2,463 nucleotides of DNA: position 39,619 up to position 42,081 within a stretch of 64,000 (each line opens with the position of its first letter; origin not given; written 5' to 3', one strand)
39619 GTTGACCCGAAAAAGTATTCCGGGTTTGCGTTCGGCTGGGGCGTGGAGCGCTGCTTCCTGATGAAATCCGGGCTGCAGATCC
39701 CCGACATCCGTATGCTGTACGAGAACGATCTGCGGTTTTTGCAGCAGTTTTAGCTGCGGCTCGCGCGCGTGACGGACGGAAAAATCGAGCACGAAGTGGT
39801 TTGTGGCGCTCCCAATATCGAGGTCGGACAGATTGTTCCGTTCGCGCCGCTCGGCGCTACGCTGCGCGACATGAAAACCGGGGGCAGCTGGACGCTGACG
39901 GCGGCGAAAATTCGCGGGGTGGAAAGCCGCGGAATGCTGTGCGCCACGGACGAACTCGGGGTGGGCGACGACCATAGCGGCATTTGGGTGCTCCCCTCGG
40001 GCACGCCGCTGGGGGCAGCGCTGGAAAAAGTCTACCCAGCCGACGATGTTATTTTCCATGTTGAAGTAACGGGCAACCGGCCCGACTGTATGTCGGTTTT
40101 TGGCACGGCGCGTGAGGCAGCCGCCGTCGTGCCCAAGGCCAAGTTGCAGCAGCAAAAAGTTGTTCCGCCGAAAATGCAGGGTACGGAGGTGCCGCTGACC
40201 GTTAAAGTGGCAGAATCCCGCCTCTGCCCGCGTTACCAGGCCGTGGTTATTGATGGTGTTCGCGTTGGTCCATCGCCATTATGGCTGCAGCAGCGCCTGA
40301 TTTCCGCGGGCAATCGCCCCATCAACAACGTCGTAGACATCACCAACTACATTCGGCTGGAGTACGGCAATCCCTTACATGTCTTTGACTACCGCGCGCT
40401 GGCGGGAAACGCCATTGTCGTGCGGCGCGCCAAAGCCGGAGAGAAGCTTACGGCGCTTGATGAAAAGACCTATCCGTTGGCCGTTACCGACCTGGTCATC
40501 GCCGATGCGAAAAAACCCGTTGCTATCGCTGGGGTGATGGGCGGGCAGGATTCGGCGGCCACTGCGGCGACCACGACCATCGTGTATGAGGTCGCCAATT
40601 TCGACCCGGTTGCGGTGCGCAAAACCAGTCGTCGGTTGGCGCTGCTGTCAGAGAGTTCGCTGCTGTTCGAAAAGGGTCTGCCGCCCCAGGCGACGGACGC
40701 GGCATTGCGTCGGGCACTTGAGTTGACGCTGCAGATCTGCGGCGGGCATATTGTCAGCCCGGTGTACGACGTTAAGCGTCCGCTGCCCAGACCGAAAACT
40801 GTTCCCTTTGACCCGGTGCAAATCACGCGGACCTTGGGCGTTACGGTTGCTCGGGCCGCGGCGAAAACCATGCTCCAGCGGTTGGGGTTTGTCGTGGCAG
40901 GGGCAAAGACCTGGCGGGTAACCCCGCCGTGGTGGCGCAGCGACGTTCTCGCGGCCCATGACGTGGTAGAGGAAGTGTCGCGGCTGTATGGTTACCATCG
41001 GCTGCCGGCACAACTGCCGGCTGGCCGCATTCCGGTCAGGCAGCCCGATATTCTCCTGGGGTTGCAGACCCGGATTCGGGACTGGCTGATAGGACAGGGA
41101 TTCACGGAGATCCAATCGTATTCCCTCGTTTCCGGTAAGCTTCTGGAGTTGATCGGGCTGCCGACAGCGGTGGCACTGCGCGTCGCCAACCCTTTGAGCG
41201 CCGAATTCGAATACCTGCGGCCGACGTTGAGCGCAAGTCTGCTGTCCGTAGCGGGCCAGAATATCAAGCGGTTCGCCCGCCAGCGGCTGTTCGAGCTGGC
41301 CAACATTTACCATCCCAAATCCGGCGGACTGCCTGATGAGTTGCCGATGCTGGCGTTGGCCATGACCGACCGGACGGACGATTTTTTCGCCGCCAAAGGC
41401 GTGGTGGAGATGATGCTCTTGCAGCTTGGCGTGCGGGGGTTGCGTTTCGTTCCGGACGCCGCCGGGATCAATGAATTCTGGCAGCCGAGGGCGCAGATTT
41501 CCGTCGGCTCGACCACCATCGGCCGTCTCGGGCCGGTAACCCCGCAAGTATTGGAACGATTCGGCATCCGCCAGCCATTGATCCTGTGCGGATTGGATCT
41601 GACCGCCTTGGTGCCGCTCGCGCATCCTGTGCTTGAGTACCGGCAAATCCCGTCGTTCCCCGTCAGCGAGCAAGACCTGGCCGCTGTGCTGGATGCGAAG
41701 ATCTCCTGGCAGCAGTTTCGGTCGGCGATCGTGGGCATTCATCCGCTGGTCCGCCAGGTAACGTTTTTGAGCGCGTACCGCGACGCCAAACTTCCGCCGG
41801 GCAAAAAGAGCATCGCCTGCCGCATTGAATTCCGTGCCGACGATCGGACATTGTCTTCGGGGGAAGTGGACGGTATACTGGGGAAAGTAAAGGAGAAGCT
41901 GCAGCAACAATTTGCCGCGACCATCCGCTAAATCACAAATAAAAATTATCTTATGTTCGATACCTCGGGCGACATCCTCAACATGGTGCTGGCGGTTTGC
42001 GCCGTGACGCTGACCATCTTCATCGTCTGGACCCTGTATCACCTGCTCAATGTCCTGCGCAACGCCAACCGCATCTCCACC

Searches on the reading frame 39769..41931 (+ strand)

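Call 83: search_protein_families(library=pfam, proteins=[window:39769-41931:+], max_evalue=0.001)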
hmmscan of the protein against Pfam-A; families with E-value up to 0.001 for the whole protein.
window:39769-41931:+ (720 aa): 5 families
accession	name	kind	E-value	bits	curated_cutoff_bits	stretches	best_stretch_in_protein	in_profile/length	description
PF03483.22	B3_4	-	4.8e-64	215.6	29.3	1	153-325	2-174/174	B3/4 domain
PF17759.6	tRNA_synthFbeta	-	3.2e-40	138.3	22.4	1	412-611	1-214/214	Phenylalanyl tRNA synthetase beta chain CLM domain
PF03147.19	FDX-ACB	-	8e-19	68.3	31.1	1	628-720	1-94/94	Ferredoxin-fold anticodon binding domain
PF03484.21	B5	-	1.7e-16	60.6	28.6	1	346-409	2-67/67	tRNA synthetase B5 domain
PF01588.26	tRNA_bind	-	4.1e-07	30.5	27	1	4-83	26-95/96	Putative tRNA binding domain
